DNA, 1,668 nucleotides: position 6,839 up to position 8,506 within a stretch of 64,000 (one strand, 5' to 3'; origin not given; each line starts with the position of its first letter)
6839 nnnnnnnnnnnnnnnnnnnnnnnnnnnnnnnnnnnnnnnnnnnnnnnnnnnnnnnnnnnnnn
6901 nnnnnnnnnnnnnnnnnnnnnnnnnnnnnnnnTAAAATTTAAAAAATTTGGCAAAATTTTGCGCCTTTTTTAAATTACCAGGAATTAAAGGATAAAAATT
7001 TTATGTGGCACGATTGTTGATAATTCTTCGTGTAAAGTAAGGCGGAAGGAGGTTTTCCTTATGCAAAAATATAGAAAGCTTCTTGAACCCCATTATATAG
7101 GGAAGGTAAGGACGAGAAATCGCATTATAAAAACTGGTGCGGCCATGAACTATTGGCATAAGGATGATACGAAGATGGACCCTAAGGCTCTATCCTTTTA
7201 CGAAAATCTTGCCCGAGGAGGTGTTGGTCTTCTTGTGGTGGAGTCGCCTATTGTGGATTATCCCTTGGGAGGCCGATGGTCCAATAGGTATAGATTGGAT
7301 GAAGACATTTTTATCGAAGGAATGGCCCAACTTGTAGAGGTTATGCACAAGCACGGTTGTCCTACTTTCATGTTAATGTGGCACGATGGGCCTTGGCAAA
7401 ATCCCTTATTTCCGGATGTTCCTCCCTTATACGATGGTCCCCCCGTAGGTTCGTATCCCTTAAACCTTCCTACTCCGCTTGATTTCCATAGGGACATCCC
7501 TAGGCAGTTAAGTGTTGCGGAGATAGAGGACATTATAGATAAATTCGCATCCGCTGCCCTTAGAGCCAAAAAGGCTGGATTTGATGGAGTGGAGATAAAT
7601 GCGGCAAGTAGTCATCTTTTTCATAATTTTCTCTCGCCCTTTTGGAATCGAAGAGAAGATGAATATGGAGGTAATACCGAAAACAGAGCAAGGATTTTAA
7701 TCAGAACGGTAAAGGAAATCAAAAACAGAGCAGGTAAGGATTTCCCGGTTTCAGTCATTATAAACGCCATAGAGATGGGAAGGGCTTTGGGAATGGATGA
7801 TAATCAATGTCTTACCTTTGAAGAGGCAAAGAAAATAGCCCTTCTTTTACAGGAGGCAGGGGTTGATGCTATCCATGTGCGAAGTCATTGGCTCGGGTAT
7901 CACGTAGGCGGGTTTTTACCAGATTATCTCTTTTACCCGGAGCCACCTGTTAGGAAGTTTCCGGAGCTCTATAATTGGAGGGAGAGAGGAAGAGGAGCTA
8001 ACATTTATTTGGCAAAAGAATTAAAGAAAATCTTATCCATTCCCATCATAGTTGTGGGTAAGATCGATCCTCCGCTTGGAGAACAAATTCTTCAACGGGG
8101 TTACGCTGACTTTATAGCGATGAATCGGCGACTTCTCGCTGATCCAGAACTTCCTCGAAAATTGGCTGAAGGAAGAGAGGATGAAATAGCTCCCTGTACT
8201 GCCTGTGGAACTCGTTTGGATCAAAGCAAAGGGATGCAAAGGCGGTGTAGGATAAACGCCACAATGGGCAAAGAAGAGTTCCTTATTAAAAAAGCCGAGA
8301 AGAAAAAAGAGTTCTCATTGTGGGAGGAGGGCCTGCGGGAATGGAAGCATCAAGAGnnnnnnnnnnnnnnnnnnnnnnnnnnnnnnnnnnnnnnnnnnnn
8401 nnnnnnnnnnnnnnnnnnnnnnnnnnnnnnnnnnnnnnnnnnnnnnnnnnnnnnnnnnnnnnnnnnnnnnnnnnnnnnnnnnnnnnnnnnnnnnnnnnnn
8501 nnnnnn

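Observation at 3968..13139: Entire 9-kb sigma-54 regulon module downstream of ssrA is shattered by homopolymer-length frameshifts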

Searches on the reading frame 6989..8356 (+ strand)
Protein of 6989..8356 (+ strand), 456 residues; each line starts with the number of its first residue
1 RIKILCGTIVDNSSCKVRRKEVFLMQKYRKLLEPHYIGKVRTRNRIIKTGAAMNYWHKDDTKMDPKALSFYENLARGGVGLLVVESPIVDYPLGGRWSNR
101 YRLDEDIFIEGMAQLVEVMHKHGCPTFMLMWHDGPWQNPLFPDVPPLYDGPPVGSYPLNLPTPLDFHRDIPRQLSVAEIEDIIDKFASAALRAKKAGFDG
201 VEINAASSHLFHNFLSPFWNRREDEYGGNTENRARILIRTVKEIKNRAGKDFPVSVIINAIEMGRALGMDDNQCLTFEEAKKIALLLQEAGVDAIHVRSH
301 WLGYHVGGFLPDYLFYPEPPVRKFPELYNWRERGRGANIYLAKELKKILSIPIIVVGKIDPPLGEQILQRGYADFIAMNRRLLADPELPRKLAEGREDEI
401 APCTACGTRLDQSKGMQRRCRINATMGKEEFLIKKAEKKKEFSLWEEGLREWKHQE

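Call 7: search_protein_families(library=pfam, proteins=[window:6989-8356:+], max_evalue=0.01)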
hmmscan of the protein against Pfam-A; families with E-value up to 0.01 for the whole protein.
window:6989-8356:+ (456 aa): 1 family
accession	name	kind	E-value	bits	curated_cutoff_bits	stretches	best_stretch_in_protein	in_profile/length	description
PF00724.26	Oxidored_FMN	-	2.1e-49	169.1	27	2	30-263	1-230/342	NADH:flavin oxidoreductase / NADH oxidase family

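Call 14: find_homologous_proteins(query=window:7061-8356:+)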
Query window:7061-8356:+ (432 aa): 4689 proteins with E <= 0.001 among 8000 candidates; the best 120 are listed.
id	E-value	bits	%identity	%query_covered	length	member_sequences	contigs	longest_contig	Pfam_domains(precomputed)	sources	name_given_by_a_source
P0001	0.0e+0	1015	100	100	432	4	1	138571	PF00724.27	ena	-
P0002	8.2e-245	831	82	97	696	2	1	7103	PF00724.27,PF13450.13,PF07992.21,PF00070.34,PF03486.21,PF01134.29,PF01494.26,PF12831.14,PF01266.31,PF00890.31,PF13738.13,PF01262.28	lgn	-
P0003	2.6e-232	789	78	98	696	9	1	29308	PF00724.27,PF13450.13,PF07992.21,PF00070.34,PF03486.21,PF01134.29,PF01494.26,PF12831.14,PF01266.31,PF00890.31,PF13738.13,PF01262.28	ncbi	ncbi:MAG: FAD-dependent oxidoreductase [candidate division WOR-3 bacterium]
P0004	1.9e-225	767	77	95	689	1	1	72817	PF01266.31,PF00724.27,PF13450.13,PF00890.31,PF07992.21,PF00070.34,PF13738.13,PF03486.21,PF01134.29,PF12831.14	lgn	-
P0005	1.1e-203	695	69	95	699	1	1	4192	PF00724.27,PF13450.13,PF07992.21,PF00070.34,PF03486.21,PF01134.29,PF12831.14,PF01946.24,PF01266.31,PF00890.31,PF13738.13,PF01262.28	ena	-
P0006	2.3e-202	691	67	97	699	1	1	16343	PF13241.13,PF00724.27,PF13450.13,PF07992.21,PF00070.34,PF03486.21,PF01134.29,PF01494.26,PF12831.14,PF01266.31,PF00890.31,PF13738.13,PF01262.28,PF02737.25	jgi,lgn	jgi:2,4-dienoyl-CoA reductase (NADPH2)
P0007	9.4e-201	685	66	97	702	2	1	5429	PF00724.27,PF13450.13,PF07992.21,PF00070.34,PF03486.21,PF01134.29,PF01494.26,PF12831.14,PF01946.24,PF01266.31,PF00890.31,PF13738.13,PF01262.28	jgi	-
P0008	8.6e-198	676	66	97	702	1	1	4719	PF01266.31,PF00724.27,PF13450.13,PF00890.31,PF07992.21,PF00070.34,PF13738.13,PF03486.21,PF01134.29,PF12831.14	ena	-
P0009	9.8e-198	676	65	96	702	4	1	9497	PF13241.13,PF00724.27,PF13450.13,PF07992.21,PF00070.34,PF03486.21,PF01134.29,PF01494.26,PF12831.14,PF01266.31,PF00890.31,PF13738.13,PF01262.28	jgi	-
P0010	3.3e-197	674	66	97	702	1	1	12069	PF01266.31,PF00724.27,PF13450.13,PF07992.21,PF00070.34,PF13738.13,PF03486.21,PF12831.14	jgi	jgi:2,4-dienoyl-CoA reductase (NADPH2)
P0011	1.2e-196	672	68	95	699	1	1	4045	PF00724.27,PF13450.13,PF07992.21,PF00070.34,PF03486.21,PF01134.29,PF01494.26,PF12831.14,PF01266.31,PF00890.31,PF13738.13,PF01262.28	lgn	-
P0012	1.7e-196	671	65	97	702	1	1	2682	PF01266.31,PF00724.27,PF13450.13,PF07992.21,PF00070.34,PF13738.13,PF03486.21,PF12831.14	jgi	jgi:2,4-dienoyl-CoA reductase (NADPH2)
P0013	1.7e-196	671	65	97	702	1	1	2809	PF01266.31,PF00724.27,PF13450.13,PF00890.31,PF07992.21,PF00070.34,PF13738.13,PF03486.21,PF01134.29,PF12831.14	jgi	jgi:2,4-dienoyl-CoA reductase (NADPH2)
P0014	1.9e-196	671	66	96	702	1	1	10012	PF01266.31,PF00724.27,PF13450.13,PF00890.31,PF07992.21,PF00070.34,PF13738.13,PF03486.21,PF01134.29,PF01494.26,PF12831.14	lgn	-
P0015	6.2e-196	670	66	94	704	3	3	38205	PF13241.13,PF00724.27,PF13450.13,PF07992.21,PF00070.34,PF03486.21,PF01134.29,PF01494.26,PF12831.14,PF01946.24,PF01266.31,PF00890.31,PF13738.13,PF01488.27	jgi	jgi:2,4-dienoyl-CoA reductase (NADPH2)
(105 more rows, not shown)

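Call 15: find_encoding_contigs(protein=P0004, flank=10000, max_places=2)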
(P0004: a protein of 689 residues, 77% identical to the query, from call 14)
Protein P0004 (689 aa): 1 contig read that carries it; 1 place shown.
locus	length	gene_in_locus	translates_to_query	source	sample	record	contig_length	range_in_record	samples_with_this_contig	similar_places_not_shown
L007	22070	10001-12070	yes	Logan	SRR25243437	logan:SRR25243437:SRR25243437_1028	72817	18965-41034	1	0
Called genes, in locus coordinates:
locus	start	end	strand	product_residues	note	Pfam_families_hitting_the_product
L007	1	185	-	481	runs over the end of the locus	PF00141:peroxidase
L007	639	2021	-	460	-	PF00682:HMGL-like, PF02436:PYC_OADA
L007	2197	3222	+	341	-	PF00701:DHDPS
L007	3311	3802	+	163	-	PF03899:ATP-synt_I (weak)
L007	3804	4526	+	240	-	PF00119:ATP-synt_A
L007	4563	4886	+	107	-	PF00137:ATP-synt_C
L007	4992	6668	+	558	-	PF01266:DAO (faint), PF01593:Amino_oxidase (faint), PF03486:HI0933_like (faint), PF07992:Pyr_redox_2, PF13738:Pyr_redox_3, PF00070:Pyr_redox, PF02852:Pyr_redox_dim, PF00581:Rhodanese, +1 more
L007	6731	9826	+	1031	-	PF13424:TPR_12 (faint), PF07719:TPR_2 (faint), PF00158:Sigma54_activat, PF07724:AAA_2 (weak), PF07728:AAA_5, PF14532:Sigma54_activ_2, PF25601:AAA_lid_14, PF02954:HTH_8 (weak), +1 more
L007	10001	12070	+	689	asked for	PF00724:Oxidored_FMN, PF00890:FAD_binding_2 (faint), PF01134:GIDA (faint), PF01266:DAO (faint), PF03486:HI0933_like (weak), PF07992:Pyr_redox_2, PF12831:FAD_oxidored (weak), PF00070:Pyr_redox, +2 more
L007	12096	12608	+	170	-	PF13577:SnoaL_4, PF12680:SnoaL_2 (weak)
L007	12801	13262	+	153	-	-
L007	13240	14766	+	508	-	PF13510:Fer2_4, PF10588:NADH-G_4Fe-4S_3, PF12838:Fer4_7, PF14691:Fer4_20, PF07992:Pyr_redox_2, PF01946:Thi4, PF07992:Pyr_redox_2, PF13450:NAD_binding_8, +14 more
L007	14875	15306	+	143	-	PF07992:Pyr_redox_2 (weak)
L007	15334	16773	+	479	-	PF00890:FAD_binding_2, PF01266:DAO, PF01946:Thi4 (weak), PF03486:HI0933_like (weak), PF07992:Pyr_redox_2, PF12831:FAD_oxidored, PF13450:NAD_binding_8 (weak)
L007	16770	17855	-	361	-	PF03054:tRNA_Me_trans, PF20259:tRNA_Me_trans_M, PF20258:tRNA_Me_trans_C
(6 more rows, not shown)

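Call 16: find_encoding_contigs(protein=P0003, flank=10000, max_places=2)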
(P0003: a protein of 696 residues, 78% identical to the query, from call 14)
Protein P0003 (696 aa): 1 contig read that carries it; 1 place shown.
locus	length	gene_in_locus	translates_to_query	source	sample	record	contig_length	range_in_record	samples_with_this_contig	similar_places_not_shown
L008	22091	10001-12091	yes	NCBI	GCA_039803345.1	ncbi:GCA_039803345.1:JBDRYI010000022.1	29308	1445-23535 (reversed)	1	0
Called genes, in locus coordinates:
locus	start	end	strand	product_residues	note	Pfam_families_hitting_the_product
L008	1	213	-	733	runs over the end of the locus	PF00141:peroxidase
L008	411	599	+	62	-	PF01165:Ribosomal_S21 (weak)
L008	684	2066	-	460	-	PF00682:HMGL-like, PF02436:PYC_OADA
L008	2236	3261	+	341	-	PF00701:DHDPS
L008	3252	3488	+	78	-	PF09527:ATPase_gene1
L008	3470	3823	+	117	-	PF03899:ATP-synt_I (weak)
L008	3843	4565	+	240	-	PF00119:ATP-synt_A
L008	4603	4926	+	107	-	PF00137:ATP-synt_C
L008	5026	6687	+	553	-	PF01266:DAO (faint), PF03486:HI0933_like (faint), PF07992:Pyr_redox_2, PF13450:NAD_binding_8 (faint), PF13738:Pyr_redox_3, PF00070:Pyr_redox, PF02852:Pyr_redox_dim, PF00581:Rhodanese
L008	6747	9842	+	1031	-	PF07719:TPR_2 (faint), PF13181:TPR_8 (faint), PF00158:Sigma54_activat, PF07724:AAA_2 (weak), PF07728:AAA_5, PF14532:Sigma54_activ_2, PF25601:AAA_lid_14, PF02954:HTH_8 (weak)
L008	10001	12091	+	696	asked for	PF00724:Oxidored_FMN, PF01262:AlaDh_PNT_C (faint), PF13738:Pyr_redox_3 (faint), PF03486:HI0933_like (weak), PF07992:Pyr_redox_2, PF12831:FAD_oxidored (weak), PF13450:NAD_binding_8 (weak), PF00070:Pyr_redox, +4 more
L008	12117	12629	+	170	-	PF13577:SnoaL_4, PF12680:SnoaL_2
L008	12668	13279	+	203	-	PF18089:DAPG_hydrolase (faint)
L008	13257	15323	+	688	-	PF13510:Fer2_4, PF10588:NADH-G_4Fe-4S_3, PF12838:Fer4_7, PF14691:Fer4_20, PF07992:Pyr_redox_2, PF01946:Thi4, PF13450:NAD_binding_8, PF13738:Pyr_redox_3, +11 more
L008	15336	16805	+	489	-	PF00070:Pyr_redox (faint), PF00890:FAD_binding_2, PF01266:DAO, PF01946:Thi4 (weak), PF03486:HI0933_like (weak), PF07992:Pyr_redox_2 (weak), PF12831:FAD_oxidored, PF13450:NAD_binding_8 (weak), +4 more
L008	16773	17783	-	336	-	PF03054:tRNA_Me_trans, PF06508:QueC (faint), PF24167:DUF7411 (weak), PF20259:tRNA_Me_trans_M, PF20258:tRNA_Me_trans_C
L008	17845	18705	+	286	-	PF02540:NAD_synthase, PF03054:tRNA_Me_trans (faint), PF01171:ATP_bind_3 (weak), PF06508:QueC (faint)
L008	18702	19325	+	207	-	PF00702:Hydrolase, PF13419:HAD_2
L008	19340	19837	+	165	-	PF06434:Aconitase_2_N (weak), PF00694:Aconitase_C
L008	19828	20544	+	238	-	PF27030:AbpE_bact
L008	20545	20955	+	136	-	PF09383:NIL, PF12838:Fer4_7, PF00037:Fer4 (weak), PF12837:Fer4_6 (weak), PF13237:Fer4_10, PF14697:Fer4_21, PF13187:Fer4_9, PF00037:Fer4 (weak), +3 more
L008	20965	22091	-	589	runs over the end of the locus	PF17297:PEPCK_N, PF00821:PEPCK_GTP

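Call 18: find_related_loci(query=window:7061-8356:+, collection=genome_contigs, flank=10000)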
Query window:7061-8356:+ (432 aa) in genome_contigs; peptide patterns used: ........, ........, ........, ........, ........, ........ (x = any residue, [..] = any of these).
599 stretches matched a pattern (row limit reached: there are more); 10 encode a relative of the query (tblastn E <= 1e-3); 10 distinct loci.
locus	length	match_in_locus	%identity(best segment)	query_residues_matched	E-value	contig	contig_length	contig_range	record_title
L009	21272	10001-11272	78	1-424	0e+0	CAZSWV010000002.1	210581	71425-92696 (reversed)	MAG TPA_asm: uncultured Thermodesulfobacteriota bacterium isolate SRP104967_co2_41 genome assembly, contig: NODE_14_leng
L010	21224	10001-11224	66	2-407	0e+0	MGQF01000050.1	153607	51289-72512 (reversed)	MAG: Deltaproteobacteria bacterium RBG_13_52_11 RBG_13_scaffold_270, whole genome shotgun sequence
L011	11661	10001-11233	65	2-410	0e+0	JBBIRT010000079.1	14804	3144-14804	MAG: Deltaproteobacteria bacterium isolate SLS170214_bin_356 NODE_4303_length_14804_cov_4.810360, whole genome shotgun s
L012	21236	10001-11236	65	1-410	0e+0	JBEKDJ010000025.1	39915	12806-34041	MAG: Thermodesulfobacteriota bacterium isolate SPRUCE 180 SPRUCE_180_25, whole genome shotgun sequence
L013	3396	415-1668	63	2-417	0e+0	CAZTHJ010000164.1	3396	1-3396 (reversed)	MAG TPA_asm: uncultured Dehalococcoidales bacterium isolate SRP080215_co1_65 genome assembly, contig: NODE_67562_length_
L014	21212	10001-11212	67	4-406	0e+0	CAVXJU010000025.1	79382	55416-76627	MAG: Terriglobia bacterium isolate MFD03044.bin.2.17 genome assembly, contig: contig_59118, whole genome shotgun sequenc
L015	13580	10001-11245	61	4-417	2e-173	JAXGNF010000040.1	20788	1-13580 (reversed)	MAG: Thermoleophilia bacterium isolate AnMBR.bin25 bin25_40, whole genome shotgun sequence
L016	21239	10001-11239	57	2-417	3e-164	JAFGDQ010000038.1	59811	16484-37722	MAG: Spirochaetes bacterium isolate Zod_Metabat.1181 k87_4084563, whole genome shotgun sequence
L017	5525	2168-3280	35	3-405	2e-61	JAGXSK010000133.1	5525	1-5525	MAG: Clostridia bacterium isolate CROMO_A_192 c_000000301497, whole genome shotgun sequence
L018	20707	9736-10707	26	7-376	9e-30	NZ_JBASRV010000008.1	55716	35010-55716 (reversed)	MAG: Miniphocaeibacter sp. isolate MFD13469_ilm_asm_bin5 k127_31465, whole genome shotgun sequence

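Call 19: find_encoding_contigs(protein=P0002, flank=10000, max_places=2)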
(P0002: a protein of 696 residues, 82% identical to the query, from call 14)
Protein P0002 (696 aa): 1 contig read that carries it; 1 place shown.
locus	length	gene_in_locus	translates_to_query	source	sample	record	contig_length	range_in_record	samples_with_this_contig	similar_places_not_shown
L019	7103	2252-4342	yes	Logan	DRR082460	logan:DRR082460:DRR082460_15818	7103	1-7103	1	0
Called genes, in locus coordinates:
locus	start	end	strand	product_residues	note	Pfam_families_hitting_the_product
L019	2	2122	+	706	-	?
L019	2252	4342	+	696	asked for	PF00724:Oxidored_FMN, PF00070:Pyr_redox (weak), PF01266:DAO (weak), PF03486:HI0933_like (weak), PF07992:Pyr_redox_2, PF12831:FAD_oxidored, PF13450:NAD_binding_8 (weak), PF00070:Pyr_redox, +5 more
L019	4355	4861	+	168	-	PF13577:SnoaL_4, PF12680:SnoaL_2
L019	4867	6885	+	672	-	PF00111:Fer2, PF13510:Fer2_4, PF10588:NADH-G_4Fe-4S_3 (weak), PF12838:Fer4_7, PF22117:Fer4_Nqo3, PF14691:Fer4_20, PF07992:Pyr_redox_2, PF13450:NAD_binding_8, +9 more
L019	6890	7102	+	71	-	?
